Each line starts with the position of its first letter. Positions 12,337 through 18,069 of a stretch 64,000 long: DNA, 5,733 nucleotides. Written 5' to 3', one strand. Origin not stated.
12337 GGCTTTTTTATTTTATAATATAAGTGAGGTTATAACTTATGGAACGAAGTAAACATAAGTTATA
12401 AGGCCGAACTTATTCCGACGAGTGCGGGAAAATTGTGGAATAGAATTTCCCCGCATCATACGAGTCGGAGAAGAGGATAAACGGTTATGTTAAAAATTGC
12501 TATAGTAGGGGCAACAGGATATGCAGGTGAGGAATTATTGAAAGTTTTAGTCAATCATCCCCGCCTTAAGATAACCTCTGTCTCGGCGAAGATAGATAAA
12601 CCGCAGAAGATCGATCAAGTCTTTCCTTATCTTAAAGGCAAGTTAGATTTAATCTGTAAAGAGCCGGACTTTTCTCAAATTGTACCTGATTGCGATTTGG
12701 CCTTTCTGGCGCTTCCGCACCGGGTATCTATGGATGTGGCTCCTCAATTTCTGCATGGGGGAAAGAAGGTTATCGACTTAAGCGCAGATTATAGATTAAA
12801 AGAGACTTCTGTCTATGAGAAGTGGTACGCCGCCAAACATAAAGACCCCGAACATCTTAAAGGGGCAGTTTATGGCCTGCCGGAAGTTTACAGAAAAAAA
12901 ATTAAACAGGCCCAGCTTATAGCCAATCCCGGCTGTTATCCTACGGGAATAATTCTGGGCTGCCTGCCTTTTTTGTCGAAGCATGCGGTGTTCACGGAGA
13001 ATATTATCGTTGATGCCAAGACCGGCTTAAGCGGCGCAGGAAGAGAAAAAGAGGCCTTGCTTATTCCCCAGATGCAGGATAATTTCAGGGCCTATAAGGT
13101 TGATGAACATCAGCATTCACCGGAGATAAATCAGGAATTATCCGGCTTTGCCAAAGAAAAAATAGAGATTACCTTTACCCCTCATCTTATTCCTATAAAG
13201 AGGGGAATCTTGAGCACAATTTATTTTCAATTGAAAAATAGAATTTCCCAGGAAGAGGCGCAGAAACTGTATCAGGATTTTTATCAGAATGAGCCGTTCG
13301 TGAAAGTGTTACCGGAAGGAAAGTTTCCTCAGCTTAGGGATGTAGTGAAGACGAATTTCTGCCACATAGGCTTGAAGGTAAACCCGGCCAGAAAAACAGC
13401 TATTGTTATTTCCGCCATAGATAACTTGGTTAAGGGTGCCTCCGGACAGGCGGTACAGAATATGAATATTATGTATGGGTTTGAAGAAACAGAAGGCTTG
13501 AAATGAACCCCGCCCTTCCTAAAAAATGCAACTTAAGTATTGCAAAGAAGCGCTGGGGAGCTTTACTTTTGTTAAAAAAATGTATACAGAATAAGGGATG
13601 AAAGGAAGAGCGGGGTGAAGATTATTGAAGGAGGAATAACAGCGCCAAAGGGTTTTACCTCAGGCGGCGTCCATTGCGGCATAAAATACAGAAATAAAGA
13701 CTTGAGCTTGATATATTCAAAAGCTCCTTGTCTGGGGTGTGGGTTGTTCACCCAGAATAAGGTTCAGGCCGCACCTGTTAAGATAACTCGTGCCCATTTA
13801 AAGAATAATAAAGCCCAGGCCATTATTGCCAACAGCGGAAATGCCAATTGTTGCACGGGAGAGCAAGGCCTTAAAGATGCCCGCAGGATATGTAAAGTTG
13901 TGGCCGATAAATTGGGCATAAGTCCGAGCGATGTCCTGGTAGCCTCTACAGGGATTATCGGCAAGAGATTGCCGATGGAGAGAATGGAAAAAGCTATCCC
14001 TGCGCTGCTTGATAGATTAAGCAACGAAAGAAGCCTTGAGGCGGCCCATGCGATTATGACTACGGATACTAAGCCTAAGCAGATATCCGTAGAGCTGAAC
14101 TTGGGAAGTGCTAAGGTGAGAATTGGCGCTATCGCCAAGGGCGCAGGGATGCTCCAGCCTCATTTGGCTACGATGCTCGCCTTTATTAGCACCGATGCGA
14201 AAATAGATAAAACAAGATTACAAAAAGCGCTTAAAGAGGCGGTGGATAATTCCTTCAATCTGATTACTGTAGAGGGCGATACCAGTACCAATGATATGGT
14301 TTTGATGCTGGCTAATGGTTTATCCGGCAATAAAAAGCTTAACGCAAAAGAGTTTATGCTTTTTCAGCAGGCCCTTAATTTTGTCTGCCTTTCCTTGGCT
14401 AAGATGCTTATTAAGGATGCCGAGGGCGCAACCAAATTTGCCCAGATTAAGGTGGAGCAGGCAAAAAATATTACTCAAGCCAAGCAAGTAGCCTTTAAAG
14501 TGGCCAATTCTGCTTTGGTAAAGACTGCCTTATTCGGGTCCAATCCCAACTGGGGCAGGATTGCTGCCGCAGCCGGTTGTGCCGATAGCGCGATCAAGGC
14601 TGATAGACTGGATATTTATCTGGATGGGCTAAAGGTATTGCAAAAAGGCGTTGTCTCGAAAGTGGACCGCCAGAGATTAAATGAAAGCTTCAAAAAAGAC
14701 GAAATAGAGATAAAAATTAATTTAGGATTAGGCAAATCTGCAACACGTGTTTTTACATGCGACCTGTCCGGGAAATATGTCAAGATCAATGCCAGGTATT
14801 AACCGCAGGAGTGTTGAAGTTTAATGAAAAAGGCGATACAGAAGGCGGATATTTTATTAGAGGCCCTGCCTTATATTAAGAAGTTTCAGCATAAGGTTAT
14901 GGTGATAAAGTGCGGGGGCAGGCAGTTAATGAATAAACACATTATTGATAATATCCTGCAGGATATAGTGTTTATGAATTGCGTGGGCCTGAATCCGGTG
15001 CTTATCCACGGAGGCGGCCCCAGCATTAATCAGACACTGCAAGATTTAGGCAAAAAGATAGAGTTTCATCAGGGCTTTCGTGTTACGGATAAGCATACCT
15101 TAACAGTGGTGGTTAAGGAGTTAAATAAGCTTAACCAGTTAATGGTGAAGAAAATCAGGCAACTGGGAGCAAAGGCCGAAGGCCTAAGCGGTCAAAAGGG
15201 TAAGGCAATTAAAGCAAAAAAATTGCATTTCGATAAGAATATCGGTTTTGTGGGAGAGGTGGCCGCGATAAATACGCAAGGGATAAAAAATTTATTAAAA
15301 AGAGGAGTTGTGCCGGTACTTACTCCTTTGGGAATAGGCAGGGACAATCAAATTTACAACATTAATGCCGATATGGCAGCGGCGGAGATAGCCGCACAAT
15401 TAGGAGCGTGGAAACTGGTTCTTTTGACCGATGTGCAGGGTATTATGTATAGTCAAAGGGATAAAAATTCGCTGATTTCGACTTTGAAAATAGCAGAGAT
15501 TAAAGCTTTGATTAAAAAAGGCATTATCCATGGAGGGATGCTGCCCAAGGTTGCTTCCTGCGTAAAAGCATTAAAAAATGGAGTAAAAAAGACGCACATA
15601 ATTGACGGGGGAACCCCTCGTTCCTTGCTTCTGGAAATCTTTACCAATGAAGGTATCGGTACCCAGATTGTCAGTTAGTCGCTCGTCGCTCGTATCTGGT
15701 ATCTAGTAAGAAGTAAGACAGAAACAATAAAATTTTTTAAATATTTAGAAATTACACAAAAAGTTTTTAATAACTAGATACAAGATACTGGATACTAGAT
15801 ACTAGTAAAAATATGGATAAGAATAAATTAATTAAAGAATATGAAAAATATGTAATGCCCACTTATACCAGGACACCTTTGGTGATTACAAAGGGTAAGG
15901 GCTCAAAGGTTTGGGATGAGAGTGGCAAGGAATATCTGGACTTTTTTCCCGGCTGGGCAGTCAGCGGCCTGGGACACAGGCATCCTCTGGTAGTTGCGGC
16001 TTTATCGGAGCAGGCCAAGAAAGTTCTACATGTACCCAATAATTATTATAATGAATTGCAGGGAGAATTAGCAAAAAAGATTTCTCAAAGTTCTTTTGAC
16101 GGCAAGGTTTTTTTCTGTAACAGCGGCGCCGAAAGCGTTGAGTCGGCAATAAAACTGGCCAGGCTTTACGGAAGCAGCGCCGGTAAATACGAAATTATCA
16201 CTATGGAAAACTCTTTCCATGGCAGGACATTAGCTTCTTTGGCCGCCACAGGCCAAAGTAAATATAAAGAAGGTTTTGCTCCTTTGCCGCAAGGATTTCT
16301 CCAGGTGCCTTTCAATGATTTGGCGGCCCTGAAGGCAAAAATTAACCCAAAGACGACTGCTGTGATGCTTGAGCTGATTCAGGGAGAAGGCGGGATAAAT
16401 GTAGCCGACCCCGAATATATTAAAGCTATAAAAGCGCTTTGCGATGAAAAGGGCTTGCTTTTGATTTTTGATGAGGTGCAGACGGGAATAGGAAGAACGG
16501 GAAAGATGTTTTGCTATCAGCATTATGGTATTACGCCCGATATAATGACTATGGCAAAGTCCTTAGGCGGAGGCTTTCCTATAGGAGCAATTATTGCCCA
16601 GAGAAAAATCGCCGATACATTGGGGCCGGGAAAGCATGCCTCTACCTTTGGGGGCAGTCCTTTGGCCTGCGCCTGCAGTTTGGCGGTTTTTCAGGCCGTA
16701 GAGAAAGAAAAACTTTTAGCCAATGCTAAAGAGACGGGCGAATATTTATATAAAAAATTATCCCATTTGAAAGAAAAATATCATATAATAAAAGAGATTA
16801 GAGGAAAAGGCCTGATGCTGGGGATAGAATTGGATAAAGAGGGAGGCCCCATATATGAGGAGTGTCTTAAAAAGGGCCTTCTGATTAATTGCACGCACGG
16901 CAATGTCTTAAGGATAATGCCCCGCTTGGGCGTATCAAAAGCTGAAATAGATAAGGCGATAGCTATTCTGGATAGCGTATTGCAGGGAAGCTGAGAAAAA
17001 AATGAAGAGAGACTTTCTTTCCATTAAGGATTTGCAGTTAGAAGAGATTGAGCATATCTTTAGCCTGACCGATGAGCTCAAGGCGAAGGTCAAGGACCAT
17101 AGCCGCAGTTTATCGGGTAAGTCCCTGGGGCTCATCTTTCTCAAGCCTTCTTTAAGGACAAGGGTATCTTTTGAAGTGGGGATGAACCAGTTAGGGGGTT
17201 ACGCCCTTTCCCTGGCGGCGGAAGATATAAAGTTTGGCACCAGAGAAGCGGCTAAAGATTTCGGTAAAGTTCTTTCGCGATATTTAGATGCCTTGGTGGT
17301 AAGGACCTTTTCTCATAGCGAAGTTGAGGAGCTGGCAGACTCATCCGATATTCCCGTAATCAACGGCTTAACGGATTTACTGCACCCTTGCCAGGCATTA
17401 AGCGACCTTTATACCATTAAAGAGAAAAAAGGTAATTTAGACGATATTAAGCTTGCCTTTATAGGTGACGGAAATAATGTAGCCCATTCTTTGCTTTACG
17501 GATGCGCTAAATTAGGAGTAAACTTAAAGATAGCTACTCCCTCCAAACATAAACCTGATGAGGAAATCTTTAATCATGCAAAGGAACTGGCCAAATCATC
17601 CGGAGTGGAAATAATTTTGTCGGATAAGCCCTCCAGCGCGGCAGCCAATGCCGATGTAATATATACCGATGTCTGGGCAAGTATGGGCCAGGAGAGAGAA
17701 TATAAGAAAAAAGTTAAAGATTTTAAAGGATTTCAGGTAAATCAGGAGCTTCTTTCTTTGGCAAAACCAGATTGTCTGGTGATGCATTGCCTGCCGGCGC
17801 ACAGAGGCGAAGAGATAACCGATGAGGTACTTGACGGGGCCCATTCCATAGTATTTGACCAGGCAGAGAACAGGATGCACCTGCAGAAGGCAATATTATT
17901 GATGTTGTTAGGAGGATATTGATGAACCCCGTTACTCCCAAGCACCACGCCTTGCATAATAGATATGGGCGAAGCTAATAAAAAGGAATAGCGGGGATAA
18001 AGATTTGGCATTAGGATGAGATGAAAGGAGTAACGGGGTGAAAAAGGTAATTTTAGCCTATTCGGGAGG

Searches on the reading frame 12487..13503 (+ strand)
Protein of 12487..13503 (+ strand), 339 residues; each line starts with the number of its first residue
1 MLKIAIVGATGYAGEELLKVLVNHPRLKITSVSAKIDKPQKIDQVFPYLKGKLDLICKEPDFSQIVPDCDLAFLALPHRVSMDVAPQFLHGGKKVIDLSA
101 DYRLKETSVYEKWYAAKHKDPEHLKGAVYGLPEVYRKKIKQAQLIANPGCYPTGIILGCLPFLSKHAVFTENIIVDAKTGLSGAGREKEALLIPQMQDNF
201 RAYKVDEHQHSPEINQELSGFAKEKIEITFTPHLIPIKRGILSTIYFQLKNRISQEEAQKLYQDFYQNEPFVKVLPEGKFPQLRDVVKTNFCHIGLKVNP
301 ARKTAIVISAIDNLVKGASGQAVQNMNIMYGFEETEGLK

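Call 55: search_protein_families(library=ncbifam, proteins=[window:12487-13503:+], max_evalue=1e-10)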
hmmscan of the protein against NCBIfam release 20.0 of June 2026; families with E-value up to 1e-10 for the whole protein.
window:12487-13503:+ (339 aa): 5 families
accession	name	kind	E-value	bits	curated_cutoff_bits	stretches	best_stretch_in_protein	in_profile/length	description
TIGR01850.1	argC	equivalog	1.1e-132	442.5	233.6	1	3-339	2-339/345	N-acetyl-gamma-glutamyl-phosphate reductase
TIGR01851.1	argC_other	equivalog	2.9e-28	99.1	229.85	1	125-331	87-309/310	N-acetyl-gamma-glutamyl-phosphate reductase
NF006416.0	PRK08664.1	subfamily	5.2e-23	81.8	232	1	2-330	4-344/350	aspartate-semialdehyde dehydrogenase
TIGR00978.1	asd_EA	equivalog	4.2e-21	75.4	301.2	1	2-330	1-341/342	aspartate-semialdehyde dehydrogenase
NF011456.0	PRK14874.1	equivalog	1.1e-14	54.2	223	0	2-106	5-104/346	aspartate-semialdehyde dehydrogenase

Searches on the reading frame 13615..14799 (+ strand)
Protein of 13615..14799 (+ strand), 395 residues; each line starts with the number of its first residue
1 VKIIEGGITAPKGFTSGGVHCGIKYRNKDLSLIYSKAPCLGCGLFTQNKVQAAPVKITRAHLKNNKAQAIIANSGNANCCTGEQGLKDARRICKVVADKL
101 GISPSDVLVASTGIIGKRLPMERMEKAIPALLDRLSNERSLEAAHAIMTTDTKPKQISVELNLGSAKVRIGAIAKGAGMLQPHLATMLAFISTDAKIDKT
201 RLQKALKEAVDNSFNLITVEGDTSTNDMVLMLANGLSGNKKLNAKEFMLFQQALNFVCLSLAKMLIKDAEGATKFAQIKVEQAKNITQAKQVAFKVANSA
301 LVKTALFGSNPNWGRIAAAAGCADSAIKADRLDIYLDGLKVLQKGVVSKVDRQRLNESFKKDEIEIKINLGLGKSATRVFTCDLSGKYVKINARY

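Call 55: search_protein_families(library=ncbifam, proteins=[window:13615-14799:+], max_evalue=1e-10)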
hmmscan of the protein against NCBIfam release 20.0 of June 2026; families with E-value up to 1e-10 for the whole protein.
window:13615-14799:+ (395 aa): 2 families
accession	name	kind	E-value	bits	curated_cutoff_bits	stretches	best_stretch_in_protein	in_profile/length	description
NF003802.0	PRK05388.1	equivalog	1.3e-149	498.2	351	1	6-395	5-398/400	bifunctional glutamate N-acetyltransferase/amino-acid acetyltransferase ArgJ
TIGR00120.1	ArgJ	equivalog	3e-141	470.9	298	1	4-395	1-403/405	bifunctional ornithine acetyltransferase/N-acetylglutamate synthase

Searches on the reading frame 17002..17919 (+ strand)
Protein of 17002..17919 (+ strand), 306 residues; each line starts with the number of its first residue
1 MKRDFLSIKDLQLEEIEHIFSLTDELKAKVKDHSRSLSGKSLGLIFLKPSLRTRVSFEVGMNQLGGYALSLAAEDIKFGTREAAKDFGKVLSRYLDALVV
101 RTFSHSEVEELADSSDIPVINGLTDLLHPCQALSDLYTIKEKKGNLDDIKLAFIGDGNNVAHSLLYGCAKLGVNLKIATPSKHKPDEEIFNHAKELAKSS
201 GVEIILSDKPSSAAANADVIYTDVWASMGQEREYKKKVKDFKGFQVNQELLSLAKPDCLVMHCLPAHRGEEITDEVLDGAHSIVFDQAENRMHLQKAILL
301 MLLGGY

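Call 55: search_protein_families(library=ncbifam, proteins=[window:17002-17919:+], max_evalue=1e-10)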
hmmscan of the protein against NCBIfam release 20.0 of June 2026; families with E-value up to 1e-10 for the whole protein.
window:17002-17919:+ (306 aa): 16 families
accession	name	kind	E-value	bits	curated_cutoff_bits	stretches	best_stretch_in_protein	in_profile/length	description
NF001986.0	PRK00779.1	subfamily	2e-124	414.7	306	1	2-303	5-304/307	ornithine carbamoyltransferase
TIGR00658.1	orni_carb_tr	equivalog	1.8e-121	405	280.85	1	3-303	1-303/304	ornithine carbamoyltransferase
NF011380.0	PRK14805.1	equivalog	2.7e-105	351.8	421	1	3-304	2-301/302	ornithine carbamoyltransferase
TIGR04384.1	putr_carbamoyl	exception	4.8e-91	305.3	500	1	4-303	1-307/330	putrescine carbamoyltransferase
NF003286.0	PRK04284.1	subfamily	2.5e-81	273.3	515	1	2-304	6-331/332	ornithine carbamoyltransferase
NF002470.0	PRK01713.1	equivalog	2.7e-56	191.4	545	1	3-267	8-278/334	ornithine carbamoyltransferase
NF009213.0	PRK12562.1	subfamily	3.1e-56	191.2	559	1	2-303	6-332/334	ornithine carbamoyltransferase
NF011379.0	PRK14804.1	equivalog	4.9e-54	183.5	373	1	5-303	9-309/311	ornithine carbamoyltransferase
NF003384.0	PRK04523.1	equivalog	6.7e-53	179.9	288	1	3-303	4-333/336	N-acetylornithine carbamoyltransferase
TIGR00670.1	asp_carb_tr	equivalog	9.7e-51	172.7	236.95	1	3-303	1-303/304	aspartate carbamoyltransferase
NF002032.1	PRK00856.1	equivalog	2.8e-47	161.3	263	1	3-302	1-296/297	aspartate carbamoyltransferase catalytic subunit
NF008853.0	PRK11891.1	equivalog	1.5e-33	116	560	1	2-304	88-399/430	aspartate carbamoyltransferase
NF006046.0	PRK08192.1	equivalog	1.6e-33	116.3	512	1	4-304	8-318/339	aspartate carbamoyltransferase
NF010387.0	PRK13814.1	equivalog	2e-22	79.5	660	1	35-303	41-303/310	aspartate carbamoyltransferase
NF005538.0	PRK07200.1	equivalog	7.4e-13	48.3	453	0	2-227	21-274/396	knotted carbamoyltransferase YgeW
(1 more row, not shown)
